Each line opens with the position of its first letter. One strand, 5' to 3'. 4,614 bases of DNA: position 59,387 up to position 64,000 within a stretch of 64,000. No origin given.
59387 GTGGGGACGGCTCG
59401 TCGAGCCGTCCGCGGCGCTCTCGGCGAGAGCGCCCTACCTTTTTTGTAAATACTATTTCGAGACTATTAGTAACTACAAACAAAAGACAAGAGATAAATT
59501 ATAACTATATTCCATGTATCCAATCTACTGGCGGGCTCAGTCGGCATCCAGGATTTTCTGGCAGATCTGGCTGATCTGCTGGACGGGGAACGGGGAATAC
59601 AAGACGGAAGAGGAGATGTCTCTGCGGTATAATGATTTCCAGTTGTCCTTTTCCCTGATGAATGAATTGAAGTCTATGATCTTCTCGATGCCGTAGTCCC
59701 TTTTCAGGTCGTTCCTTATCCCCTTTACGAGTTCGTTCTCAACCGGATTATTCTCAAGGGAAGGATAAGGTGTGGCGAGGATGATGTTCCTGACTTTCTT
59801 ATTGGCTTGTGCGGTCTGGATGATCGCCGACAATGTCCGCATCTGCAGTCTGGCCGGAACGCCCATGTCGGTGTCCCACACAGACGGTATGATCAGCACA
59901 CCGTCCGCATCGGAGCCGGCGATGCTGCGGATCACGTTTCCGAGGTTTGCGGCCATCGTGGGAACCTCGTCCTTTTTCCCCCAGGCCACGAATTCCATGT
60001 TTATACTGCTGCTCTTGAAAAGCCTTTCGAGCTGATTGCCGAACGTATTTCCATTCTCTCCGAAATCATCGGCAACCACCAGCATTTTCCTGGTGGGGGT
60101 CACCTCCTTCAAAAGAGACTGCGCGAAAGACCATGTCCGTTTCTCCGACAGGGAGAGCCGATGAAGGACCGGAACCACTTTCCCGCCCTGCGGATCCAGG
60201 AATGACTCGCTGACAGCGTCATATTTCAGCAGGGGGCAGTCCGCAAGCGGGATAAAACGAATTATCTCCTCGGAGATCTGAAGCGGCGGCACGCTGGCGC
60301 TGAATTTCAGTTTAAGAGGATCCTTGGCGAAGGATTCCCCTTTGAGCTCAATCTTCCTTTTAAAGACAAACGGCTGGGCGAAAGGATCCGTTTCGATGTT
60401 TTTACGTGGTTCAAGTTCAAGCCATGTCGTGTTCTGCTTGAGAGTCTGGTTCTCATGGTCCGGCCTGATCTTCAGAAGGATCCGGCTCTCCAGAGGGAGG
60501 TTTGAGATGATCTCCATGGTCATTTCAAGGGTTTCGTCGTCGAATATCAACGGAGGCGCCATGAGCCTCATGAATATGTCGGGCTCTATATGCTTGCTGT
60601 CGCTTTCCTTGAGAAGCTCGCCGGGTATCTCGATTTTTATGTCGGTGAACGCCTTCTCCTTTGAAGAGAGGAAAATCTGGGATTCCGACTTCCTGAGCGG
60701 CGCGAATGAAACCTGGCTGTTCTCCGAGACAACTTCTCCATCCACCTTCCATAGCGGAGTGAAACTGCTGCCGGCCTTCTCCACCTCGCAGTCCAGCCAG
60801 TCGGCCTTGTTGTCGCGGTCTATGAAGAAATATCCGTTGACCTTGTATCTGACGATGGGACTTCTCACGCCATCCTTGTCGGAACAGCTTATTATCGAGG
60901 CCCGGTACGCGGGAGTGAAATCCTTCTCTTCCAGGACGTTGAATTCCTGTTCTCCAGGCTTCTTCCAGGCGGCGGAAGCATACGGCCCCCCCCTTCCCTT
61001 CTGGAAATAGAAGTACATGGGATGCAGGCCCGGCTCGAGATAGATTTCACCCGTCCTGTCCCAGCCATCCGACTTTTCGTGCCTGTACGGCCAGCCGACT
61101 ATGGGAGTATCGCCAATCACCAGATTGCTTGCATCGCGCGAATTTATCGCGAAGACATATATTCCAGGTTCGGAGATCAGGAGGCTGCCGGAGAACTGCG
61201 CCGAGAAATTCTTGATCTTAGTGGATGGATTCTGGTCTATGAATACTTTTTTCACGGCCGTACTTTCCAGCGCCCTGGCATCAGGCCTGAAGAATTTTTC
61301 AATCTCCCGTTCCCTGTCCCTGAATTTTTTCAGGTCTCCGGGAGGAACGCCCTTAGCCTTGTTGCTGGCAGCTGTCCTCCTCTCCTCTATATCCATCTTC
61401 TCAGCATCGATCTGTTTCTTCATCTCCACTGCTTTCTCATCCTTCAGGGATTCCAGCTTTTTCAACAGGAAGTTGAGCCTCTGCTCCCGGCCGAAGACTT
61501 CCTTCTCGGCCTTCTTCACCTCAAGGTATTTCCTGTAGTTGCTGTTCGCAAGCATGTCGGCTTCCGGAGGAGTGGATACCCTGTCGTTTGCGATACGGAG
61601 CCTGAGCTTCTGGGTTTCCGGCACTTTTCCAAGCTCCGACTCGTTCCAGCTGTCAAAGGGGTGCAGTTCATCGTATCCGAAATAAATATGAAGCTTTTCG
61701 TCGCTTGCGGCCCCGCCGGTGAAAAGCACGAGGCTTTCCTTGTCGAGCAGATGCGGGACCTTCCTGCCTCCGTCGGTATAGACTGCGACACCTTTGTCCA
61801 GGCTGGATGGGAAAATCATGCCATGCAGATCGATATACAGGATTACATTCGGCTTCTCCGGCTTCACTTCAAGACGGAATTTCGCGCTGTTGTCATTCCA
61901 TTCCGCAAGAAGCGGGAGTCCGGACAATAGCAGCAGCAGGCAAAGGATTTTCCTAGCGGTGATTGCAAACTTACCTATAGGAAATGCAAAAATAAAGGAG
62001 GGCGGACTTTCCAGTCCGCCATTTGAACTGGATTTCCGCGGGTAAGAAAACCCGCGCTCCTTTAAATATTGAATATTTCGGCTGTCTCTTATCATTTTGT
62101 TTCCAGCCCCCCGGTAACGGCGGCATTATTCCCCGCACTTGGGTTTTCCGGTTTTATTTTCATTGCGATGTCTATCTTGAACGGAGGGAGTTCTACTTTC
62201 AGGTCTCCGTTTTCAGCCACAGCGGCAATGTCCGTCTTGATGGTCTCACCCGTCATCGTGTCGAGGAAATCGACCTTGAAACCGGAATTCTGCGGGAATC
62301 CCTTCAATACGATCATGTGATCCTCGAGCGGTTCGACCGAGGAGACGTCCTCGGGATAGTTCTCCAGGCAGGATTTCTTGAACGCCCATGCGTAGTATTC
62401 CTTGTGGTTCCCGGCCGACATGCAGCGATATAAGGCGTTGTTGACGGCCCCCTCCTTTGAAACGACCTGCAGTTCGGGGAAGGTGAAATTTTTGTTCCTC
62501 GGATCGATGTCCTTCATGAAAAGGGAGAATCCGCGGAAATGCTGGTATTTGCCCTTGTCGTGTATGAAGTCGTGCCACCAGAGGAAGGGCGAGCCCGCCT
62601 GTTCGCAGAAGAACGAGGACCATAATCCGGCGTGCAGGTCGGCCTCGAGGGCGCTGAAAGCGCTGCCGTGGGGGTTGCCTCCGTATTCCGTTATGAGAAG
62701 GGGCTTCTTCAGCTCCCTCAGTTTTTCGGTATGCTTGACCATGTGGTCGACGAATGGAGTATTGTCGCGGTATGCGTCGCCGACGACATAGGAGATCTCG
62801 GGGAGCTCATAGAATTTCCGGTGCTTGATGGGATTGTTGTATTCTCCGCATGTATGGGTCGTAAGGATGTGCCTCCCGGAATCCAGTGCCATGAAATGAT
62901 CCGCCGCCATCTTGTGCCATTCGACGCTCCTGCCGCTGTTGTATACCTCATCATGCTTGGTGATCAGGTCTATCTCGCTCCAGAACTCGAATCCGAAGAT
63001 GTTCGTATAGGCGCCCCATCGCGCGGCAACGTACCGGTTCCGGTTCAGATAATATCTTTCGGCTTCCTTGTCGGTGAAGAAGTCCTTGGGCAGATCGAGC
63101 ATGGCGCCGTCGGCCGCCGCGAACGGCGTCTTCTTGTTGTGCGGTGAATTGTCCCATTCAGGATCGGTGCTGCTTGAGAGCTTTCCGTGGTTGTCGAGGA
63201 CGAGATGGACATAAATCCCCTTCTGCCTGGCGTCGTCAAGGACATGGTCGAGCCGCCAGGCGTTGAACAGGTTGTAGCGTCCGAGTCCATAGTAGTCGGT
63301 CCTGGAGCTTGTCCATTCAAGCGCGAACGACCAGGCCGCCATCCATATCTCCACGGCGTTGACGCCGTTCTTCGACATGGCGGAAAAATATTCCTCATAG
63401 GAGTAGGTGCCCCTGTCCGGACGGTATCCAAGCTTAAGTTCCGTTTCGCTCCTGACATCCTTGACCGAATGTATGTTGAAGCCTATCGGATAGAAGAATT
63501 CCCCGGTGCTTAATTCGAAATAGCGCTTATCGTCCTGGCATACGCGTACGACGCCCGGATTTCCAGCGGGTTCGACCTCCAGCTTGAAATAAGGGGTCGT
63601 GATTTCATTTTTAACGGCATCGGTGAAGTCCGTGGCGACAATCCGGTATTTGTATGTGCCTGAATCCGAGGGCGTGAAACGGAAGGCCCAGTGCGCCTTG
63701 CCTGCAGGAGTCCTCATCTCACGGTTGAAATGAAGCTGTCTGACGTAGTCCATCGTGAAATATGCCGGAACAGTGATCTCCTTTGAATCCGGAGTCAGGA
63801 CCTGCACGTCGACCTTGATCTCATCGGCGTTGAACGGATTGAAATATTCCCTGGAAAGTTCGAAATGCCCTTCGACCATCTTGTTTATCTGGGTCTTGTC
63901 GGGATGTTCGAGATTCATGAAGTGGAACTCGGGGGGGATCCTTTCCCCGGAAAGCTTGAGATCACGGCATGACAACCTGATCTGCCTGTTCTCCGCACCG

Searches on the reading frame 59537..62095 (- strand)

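Call 10: search_protein_families(library=pfam, proteins=[window:59537-62095:-], max_evalue=0.001)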
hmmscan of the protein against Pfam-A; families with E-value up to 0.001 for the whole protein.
window:59537-62095:- (852 aa): 1 family
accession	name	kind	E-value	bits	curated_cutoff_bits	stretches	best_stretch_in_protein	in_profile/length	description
PF07691.17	PA14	-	7.4e-05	23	24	1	289-333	38-82/147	PA14 domain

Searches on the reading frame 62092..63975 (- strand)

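Call 10: search_protein_families(library=pfam, proteins=[window:62092-63975:-], max_evalue=0.001)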
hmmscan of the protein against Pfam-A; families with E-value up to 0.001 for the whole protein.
window:62092-63975:- (627 aa): 2 families
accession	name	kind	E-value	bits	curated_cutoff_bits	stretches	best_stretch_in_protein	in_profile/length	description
PF16586.11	DUF5060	-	4e-06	27.4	27.2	1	34-113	8-68/70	Domain of unknown function (DUF5060)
PF00150.24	Cellulase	-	0.00022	21.2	23.5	0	191-320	21-116/272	Cellulase (glycosyl hydrolase family 5)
